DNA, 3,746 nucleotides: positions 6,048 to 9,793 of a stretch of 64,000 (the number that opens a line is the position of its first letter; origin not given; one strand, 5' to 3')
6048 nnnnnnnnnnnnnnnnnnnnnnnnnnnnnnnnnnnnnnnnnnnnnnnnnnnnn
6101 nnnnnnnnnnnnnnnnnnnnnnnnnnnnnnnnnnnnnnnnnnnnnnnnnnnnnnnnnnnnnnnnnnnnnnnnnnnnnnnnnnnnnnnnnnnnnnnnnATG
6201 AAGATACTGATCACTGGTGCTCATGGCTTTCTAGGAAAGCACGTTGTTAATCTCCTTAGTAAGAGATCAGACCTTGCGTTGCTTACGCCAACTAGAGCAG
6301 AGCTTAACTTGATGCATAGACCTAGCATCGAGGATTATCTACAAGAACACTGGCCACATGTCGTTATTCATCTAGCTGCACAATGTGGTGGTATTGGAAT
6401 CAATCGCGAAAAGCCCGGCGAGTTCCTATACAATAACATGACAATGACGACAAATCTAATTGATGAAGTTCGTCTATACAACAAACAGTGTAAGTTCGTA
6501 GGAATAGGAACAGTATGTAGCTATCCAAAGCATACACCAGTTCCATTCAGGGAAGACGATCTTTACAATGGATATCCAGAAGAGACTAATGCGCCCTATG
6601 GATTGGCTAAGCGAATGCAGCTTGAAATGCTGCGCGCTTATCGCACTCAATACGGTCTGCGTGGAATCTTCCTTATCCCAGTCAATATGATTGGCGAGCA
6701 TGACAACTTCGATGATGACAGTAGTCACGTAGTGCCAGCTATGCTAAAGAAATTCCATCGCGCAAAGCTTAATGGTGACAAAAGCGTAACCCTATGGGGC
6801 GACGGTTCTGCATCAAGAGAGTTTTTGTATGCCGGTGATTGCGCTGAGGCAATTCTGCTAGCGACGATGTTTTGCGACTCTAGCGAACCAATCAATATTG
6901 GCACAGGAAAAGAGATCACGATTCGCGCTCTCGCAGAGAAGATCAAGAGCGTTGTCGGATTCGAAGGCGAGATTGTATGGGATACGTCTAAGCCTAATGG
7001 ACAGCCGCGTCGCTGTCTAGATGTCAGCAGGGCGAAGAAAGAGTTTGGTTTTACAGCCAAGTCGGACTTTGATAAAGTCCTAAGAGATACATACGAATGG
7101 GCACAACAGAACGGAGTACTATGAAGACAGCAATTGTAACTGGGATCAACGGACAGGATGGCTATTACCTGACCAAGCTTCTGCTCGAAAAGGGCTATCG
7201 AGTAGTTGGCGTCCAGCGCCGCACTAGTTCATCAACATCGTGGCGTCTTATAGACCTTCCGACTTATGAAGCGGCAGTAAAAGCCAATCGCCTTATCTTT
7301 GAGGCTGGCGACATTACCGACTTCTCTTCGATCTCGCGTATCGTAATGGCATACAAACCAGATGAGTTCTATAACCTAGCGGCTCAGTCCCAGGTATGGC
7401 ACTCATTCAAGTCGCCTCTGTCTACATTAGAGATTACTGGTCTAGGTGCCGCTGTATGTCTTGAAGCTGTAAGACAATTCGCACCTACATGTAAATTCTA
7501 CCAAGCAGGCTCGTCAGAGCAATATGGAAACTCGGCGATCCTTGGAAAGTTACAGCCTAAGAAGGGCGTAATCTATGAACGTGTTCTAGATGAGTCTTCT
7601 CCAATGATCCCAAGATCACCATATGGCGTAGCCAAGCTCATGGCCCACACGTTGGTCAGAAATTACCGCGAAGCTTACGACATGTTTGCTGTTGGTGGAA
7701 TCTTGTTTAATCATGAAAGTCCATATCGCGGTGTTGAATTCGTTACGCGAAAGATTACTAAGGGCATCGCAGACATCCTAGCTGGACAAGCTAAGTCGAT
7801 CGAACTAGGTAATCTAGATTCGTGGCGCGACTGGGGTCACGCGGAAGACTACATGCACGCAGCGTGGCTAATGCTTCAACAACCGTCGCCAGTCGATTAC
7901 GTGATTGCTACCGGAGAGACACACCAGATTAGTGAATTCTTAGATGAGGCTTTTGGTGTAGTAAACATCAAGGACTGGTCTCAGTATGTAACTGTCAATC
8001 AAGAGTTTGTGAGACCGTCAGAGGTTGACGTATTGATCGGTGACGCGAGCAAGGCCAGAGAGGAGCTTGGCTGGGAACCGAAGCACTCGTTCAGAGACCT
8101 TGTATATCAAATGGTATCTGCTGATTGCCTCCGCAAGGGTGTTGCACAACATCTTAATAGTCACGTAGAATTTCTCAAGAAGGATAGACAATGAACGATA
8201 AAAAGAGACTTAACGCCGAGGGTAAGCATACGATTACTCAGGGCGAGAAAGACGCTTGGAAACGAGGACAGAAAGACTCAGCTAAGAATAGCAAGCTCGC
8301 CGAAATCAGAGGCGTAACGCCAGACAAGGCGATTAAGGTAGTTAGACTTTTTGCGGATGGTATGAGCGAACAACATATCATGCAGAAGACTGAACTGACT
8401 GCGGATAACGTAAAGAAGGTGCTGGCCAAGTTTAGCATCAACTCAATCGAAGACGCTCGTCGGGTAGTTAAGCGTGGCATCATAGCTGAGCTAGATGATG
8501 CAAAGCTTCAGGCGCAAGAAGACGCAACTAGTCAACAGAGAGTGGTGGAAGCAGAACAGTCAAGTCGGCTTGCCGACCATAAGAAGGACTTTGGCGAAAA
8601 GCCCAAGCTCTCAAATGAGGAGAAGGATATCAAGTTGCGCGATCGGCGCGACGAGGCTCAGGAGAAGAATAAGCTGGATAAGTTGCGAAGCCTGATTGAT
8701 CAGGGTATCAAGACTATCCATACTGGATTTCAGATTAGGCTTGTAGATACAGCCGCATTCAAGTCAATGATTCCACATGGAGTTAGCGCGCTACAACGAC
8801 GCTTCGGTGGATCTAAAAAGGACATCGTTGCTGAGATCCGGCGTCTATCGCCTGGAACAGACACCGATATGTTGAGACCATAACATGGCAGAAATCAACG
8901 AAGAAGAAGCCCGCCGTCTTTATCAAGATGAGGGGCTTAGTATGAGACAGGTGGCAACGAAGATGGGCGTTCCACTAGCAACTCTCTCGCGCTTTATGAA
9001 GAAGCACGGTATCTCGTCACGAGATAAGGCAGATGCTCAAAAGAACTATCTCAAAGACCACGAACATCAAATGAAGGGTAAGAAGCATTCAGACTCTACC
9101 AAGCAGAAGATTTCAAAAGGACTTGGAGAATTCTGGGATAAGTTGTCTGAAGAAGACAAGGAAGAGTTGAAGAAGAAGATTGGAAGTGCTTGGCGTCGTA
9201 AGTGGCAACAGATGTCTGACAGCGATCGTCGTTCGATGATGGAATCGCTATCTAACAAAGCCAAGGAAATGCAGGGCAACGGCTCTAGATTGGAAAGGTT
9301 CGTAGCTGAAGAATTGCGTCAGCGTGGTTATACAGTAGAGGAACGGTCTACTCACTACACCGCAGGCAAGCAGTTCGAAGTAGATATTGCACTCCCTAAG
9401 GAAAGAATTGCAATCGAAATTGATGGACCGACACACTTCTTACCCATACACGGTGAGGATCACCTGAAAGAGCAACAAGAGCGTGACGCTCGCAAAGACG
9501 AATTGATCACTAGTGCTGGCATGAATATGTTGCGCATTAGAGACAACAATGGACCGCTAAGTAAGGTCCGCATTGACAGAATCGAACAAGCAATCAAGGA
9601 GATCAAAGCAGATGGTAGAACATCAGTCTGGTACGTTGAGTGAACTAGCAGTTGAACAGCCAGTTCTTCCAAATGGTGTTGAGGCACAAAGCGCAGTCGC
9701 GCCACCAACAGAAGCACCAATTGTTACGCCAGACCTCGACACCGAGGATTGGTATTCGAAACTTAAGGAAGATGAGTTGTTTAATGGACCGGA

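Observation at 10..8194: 8-kb sugar-nucleotide / glycan-modification gene cluster in a phage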

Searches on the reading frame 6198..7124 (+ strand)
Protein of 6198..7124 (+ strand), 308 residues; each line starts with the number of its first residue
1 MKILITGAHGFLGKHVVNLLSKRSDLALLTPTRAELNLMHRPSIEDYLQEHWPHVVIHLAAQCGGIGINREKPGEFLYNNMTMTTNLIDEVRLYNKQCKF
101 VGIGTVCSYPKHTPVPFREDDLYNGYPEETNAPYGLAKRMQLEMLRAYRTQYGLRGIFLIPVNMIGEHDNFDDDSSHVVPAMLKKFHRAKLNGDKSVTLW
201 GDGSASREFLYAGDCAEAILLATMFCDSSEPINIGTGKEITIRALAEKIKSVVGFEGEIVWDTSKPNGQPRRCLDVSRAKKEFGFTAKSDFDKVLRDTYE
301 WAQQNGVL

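Call 4: search_protein_families(library=pfam, proteins=[window:6198-7124:+], max_evalue=0.01)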
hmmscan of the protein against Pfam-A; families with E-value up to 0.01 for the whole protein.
window:6198-7124:+ (308 aa): 5 families
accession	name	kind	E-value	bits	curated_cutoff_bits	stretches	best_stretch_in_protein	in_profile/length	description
PF01370.27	Epimerase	-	1e-54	185.9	20.9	1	3-235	1-240/240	NAD dependent epimerase/dehydratase family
PF16363.11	GDP_Man_Dehyd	-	4.4e-31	109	27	1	37-298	60-332/332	GDP-mannose 4,6 dehydratase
PF04321.23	RmlD_sub_bind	-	9e-09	35.2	27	1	1-61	1-60/287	RmlD substrate binding domain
PF02719.21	Polysacc_synt_2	-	0.00029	20.5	20.2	0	41-102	66-125/293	Polysaccharide biosynthesis protein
PF01073.25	3Beta_HSD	-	0.0029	17.1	22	0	4-25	1-22/280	3-beta hydroxysteroid dehydrogenase/isomerase family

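Call 11: search_protein_families(library=ncbifam, proteins=[window:6198-7124:+], max_evalue=0.001)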
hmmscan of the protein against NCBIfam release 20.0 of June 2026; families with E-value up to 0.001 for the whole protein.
window:6198-7124:+ (308 aa): 19 families
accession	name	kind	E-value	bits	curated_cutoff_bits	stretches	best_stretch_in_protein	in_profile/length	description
NF047922.1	GDPFucSynFcl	equivalog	1.8e-83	280.6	500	1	2-304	4-303/308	GDP-L-fucose synthase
TIGR01179.1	galE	equivalog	5.5e-26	91.2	262.3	1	2-305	1-328/332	UDP-glucose 4-epimerase GalE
TIGR01181.1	dTDP_gluc_dehyt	equivalog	3.9e-24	85.3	365.1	1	40-305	61-314/321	dTDP-glucose 4,6-dehydratase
TIGR04180.1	EDH_00030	hypoth_equivalog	4.5e-14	52.2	475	1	54-265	72-268/297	NAD-dependent 4,6-dehydratase LegB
NF007582.0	PRK10217.1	equivalog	3.9e-13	49.2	698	1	37-305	59-334/355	dTDP-glucose 4,6-dehydratase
NF007490.0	PRK10084.1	subfamily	4.4e-12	45.7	649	1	38-305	59-337/361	dTDP-glucose 4,6-dehydratase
NF007956.0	PRK10675.1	subfamily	5.9e-08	32.2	394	1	29-305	50-332/338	UDP-glucose 4-epimerase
TIGR02197.1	heptose_epim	equivalog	1.1e-07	31.4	274.6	1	3-255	1-262/316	ADP-glyceromanno-heptose 6-epimerase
NF047837.1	UDPAcbARedWbcJ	equivalog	1.4e-07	30.8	500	1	1-97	1-86/372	UDP-2-acetamido-2,6-beta-L-arabino-hexul-4-ose reductase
TIGR02622.1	CDP_4_6_dhtase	equivalog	1.6e-07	30.8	278.45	1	41-126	66-151/352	CDP-glucose 4,6-dehydratase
NF043036.1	ErythonDh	equivalog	2.9e-06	26.7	325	0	1-30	1-30/321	D-erythronate dehydrogenase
TIGR01214.1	rmlD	equivalog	7.5e-06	25.2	224.05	1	2-61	1-59/285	dTDP-4-dehydrorhamnose reductase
TIGR01472.1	gmd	equivalog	1.1e-05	24.9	415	1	44-261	69-274/342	GDP-mannose 4,6-dehydratase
TIGR03466.1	HpnA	hypoth_equivalog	1.7e-05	23.9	367.65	0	1-24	1-24/327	hopanoid-associated sugar epimerase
NF041015.1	UDPsulfquin_syn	equivalog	2.4e-05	23.5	575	1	40-110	77-149/384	UDP-sulfoquinovose synthase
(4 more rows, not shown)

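Call 37: search_solved_structures(query=window:6198-7124:+, max_evalue=1e-20, show_alignments=1)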
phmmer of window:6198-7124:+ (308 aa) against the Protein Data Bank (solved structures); distinct sequences matched with E-value up to 1e-20: 20.
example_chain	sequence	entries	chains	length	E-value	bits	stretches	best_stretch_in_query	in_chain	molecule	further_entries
1bsv_A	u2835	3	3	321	9.8e-61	208.8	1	2-305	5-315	PROTEIN (GDP-FUCOSE SYNTHETASE) | GDP-FUCOSE SYNTHETASE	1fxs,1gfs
8du0_A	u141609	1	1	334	1.2e-60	208.5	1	2-304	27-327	GDP-L-fucose synthase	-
1bws_A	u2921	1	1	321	1.3e-60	208.3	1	2-305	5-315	PROTEIN (GDP-4-KETO-6-DEOXY-D-MANNOSE EPIMERASE/REDUCTASE)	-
1e7q_A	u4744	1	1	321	1.4e-60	208.3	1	2-305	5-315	GDP-FUCOSE SYNTHETASE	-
7ll6_A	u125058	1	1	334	1.6e-60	208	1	2-304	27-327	GDP-L-fucose synthase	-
1e6u_A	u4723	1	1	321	1.9e-60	207.8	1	2-305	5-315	GDP-FUCOSE SYNTHETASE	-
1e7s_A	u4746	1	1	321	2.6e-60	207.4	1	2-305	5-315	GDP-FUCOSE SYNTHETASE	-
1e7r_A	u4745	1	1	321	1.8e-59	204.6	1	2-305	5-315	GDP-FUCOSE SYNTHETASE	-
7anh_A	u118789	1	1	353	7.5e-48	166.4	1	2-195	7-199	GDP-L-fucose synthase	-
4b8w_A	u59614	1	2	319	1.3e-40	142.7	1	1-305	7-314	GDP-L-FUCOSE SYNTHASE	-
4b8z_A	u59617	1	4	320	1.3e-40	142.7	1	1-305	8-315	GDP-L-FUCOSE SYNTHASE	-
4e5y_A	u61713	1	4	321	1.3e-40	142.7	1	1-305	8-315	GDP-L-fucose synthase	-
4bkp_A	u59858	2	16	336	1.5e-40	142.4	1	1-305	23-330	GDP-L-FUCOSE SYNTHASE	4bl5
7cxt_A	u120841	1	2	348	1.9e-40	142.1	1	2-198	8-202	GDP-L-fucose synthase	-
7m13_A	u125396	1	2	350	1.9e-40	142.1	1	2-198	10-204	GDP-L-fucose synthase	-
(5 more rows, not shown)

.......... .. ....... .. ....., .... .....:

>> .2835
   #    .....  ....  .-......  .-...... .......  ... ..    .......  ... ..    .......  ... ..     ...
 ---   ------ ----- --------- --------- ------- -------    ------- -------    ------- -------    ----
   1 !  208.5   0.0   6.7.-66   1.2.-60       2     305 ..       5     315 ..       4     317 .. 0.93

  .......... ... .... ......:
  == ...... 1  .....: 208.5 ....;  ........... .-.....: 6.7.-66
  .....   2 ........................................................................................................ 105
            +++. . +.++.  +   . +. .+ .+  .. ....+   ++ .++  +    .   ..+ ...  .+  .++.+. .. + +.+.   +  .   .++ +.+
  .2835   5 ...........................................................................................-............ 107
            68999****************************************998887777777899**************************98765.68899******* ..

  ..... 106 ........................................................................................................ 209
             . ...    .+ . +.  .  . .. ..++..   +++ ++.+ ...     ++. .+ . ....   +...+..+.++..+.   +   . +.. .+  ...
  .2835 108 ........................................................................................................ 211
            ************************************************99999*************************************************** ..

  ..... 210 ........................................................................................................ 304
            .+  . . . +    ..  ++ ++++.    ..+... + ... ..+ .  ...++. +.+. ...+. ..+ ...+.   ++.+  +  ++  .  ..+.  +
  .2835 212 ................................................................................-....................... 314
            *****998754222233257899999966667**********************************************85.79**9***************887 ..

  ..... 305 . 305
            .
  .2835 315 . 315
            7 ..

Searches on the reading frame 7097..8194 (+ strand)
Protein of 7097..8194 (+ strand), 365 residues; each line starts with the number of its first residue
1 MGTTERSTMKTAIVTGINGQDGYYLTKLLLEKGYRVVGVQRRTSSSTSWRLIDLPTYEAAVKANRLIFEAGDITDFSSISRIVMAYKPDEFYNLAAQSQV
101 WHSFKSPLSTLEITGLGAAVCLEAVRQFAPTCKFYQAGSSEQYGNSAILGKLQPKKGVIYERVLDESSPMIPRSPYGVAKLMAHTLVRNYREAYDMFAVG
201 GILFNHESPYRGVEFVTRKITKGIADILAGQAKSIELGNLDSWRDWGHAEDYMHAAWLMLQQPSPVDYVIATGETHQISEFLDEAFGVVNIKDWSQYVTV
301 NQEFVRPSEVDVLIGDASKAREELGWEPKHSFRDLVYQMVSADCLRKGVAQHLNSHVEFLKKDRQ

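Call 4: search_protein_families(library=pfam, proteins=[window:7097-8194:+], max_evalue=0.01)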
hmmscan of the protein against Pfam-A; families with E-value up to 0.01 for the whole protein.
window:7097-8194:+ (365 aa): 3 families
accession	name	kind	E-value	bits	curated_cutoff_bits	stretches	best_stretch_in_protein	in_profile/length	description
PF16363.11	GDP_Man_Dehyd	-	6.8e-110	368.1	27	1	13-339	1-332/332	GDP-mannose 4,6 dehydratase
PF01370.27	Epimerase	-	3.5e-58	197.3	20.9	1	13-271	2-240/240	NAD dependent epimerase/dehydratase family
PF04321.23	RmlD_sub_bind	-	9.6e-05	22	27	1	13-103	4-67/287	RmlD substrate binding domain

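Call 9: search_dna_similar(query=window:7097-8194:+, collection=phages, mode=protein, max_rows=25)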
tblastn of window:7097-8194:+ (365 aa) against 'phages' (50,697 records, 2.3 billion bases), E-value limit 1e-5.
Records with a match: 240; places in all: 288; records where one place covers at least 80% of the query: 123.
Best place of each record, by identity: <60% 240.
By first word of the organism name: Escherichia 89; Synechococcus 65; Bacteriophage 25; Listeria 9; uncultured 6; Enterococcus 5; Campylobacter 5; Prochlorococcus 4; Marine 4; Salmonella 4; and 15 more.
By host as written in the record: - 97; Escherichia coli 25; Escherichia coli K-12 MG1655 14; Listeria monocytogenes 9; Synechococcus sp. 5; Escherichia sp. 5; Campylobacter jejuni 5; Synechococcus sp. MW02 4; and 50 more.
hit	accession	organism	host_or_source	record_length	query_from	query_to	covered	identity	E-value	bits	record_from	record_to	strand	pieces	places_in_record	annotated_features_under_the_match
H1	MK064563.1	Sulfolobales Beppu filamentous virus 2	Sulfolobales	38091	3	346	94%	46.7%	4e-90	301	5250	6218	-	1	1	putative GDP-mannose 4,6-dehydratase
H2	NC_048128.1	Sulfolobales Beppu filamentous virus 2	Sulfolobales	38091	3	346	94%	46.7%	4e-90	301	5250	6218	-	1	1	nucleotide-sugar epimerase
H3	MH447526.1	Sulfolobus filamentous virus 1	Sulfolobus sp.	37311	12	360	96%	44.8%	3e-87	293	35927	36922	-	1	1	putative GDP-mannose 4,6-dehydratase | hypothetical protein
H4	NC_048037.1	Sulfolobus filamentous virus 1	Sulfolobus sp.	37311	12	360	96%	44.8%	3e-87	293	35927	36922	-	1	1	nucleotide-sugar epimerase | hypothetical protein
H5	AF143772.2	Mycobacterium avium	-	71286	9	344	92%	46.4%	1e-86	291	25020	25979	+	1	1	mdhtA: mdhtA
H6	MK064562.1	Sulfolobales Beppu filamentous phage 1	Sulfolobales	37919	12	347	92%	45.6%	7e-87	291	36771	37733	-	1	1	putative GDP-mannose 4,6-dehydratase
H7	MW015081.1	Synechococcus phage S-SRM01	Synechococcus sp. KCZYC6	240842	9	348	93%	45.0%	1e-85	288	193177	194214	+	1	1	GDP-D-mannose 4,6-dehydratase | GDP-L-fucose synthase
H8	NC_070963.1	Synechococcus phage S-SRM01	Synechococcus sp. KCZYC6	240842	9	348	93%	45.0%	1e-85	288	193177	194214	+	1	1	nucleotide-sugar epimerase (x2)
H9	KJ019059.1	Synechococcus phage ACG-2014f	-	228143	5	339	92%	45.6%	6e-83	280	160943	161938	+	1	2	GDP-D-mannose 4,6-dehydratase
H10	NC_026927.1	Synechococcus phage ACG-2014f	-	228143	5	339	92%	45.6%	6e-83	280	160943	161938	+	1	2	nucleotide-sugar epimerase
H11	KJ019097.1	Synechococcus phage ACG-2014f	-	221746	5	339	92%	45.3%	8e-83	280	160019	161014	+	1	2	GDP-D-mannose 4,6-dehydratase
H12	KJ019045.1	Synechococcus phage ACG-2014f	-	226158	5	339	92%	45.3%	8e-83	280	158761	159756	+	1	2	GDP-D-mannose 4,6-dehydratase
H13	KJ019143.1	Synechococcus phage ACG-2014f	-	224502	5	339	92%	45.3%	2e-82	279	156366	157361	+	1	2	GDP-D-mannose 4,6-dehydratase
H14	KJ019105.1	Synechococcus phage ACG-2014f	-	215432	5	339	92%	45.3%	3e-82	278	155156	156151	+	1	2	GDP-D-mannose 4,6-dehydratase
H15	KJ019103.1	Synechococcus phage ACG-2014f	-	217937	5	339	92%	45.3%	3e-82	278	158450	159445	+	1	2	GDP-D-mannose 4,6-dehydratase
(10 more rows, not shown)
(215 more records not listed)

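Call 11: search_protein_families(library=ncbifam, proteins=[window:7097-8194:+], max_evalue=0.001)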
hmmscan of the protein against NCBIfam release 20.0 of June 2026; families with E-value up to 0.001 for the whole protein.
window:7097-8194:+ (365 aa): 11 families
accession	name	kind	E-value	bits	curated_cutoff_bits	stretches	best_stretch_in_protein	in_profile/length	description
TIGR01472.1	gmd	equivalog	4e-107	358.3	415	1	10-344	1-339/342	GDP-mannose 4,6-dehydratase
TIGR01181.1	dTDP_gluc_dehyt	equivalog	1.3e-26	93.5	365.1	1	13-339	3-307/321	dTDP-glucose 4,6-dehydratase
TIGR04180.1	EDH_00030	hypoth_equivalog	9.4e-25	87.3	475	1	13-330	2-296/297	NAD-dependent 4,6-dehydratase LegB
NF007582.0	PRK10217.1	equivalog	2.9e-19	69.4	698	1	9-335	1-323/355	dTDP-glucose 4,6-dehydratase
TIGR02622.1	CDP_4_6_dhtase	equivalog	5.3e-19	68.6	278.45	1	10-147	5-137/352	CDP-glucose 4,6-dehydratase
NF007490.0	PRK10084.1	subfamily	7.1e-19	68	649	1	60-340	46-331/361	dTDP-glucose 4,6-dehydratase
TIGR01179.1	galE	equivalog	1.9e-14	53.3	262.3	1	13-331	3-312/332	UDP-glucose 4-epimerase GalE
NF011728.1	PRK15181.1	equivalog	6e-07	28.8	760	1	10-205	16-194/348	Vi polysaccharide biosynthesis UDP-N-acetylglucosaminuronic acid C-4 epimerase TviC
NF007956.0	PRK10675.1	subfamily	1.7e-06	27.4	394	1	12-198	3-171/338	UDP-glucose 4-epimerase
NF041015.1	UDPsulfquin_syn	equivalog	2.2e-06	26.9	575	1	12-148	3-153/384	UDP-sulfoquinovose synthase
NF043036.1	ErythonDh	equivalog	5.8e-06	25.7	325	1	13-191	4-164/321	D-erythronate dehydrogenase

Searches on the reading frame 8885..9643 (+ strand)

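Call 4: search_protein_families(library=pfam, proteins=[window:8885-9643:+], max_evalue=0.01)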
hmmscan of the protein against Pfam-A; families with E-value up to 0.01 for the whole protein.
window:8885-9643:+ (252 aa): 12 families
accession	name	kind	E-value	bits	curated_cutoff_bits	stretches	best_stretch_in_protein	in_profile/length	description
PF18741.7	MTES_1575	-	8.1e-07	29.5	38.2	1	137-221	2-79/96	REase_MTES_1575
PF04480.18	DUF559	-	6e-05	23.3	20.6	1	123-222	4-92/109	Protein of unknown function (DUF559)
PF13635.12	DUF4143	-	0.00015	22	28.1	1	129-179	103-157/160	Domain of unknown function (DUF4143)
PF13936.12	HTH_38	-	0.001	19.2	27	0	7-40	11-43/44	Helix-turn-helix domain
PF07460.16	NUMOD3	-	0.0017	18.7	20.4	1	56-77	16-37/37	NUMOD3 motif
PF10881.14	DUF2726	-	0.0025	18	24.7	1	175-225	73-115/126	Protein of unknown function (DUF2726)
PF03683.19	UPF0175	-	0.0028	17.7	27.9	1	3-47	19-65/75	Uncharacterised protein family (UPF0175)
PF15978.11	TnsD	-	0.0035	16.9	32.4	1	6-99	188-284/355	Tn7-like transposition protein D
PF00356.27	LacI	-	0.0042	17.3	27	0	20-42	2-24/46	Bacterial regulatory proteins, lacI family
PF00505.25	HMG_box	-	0.0054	17.6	25.4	0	55-109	11-64/69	HMG (high mobility group) box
PF13412.12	HTH_24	-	0.0057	16.6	21.9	0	12-40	12-40/48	Winged helix-turn-helix DNA-binding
PF13384.12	HTH_23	-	0.0069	16.6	24.6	0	11-39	12-39/50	Homeodomain-like domain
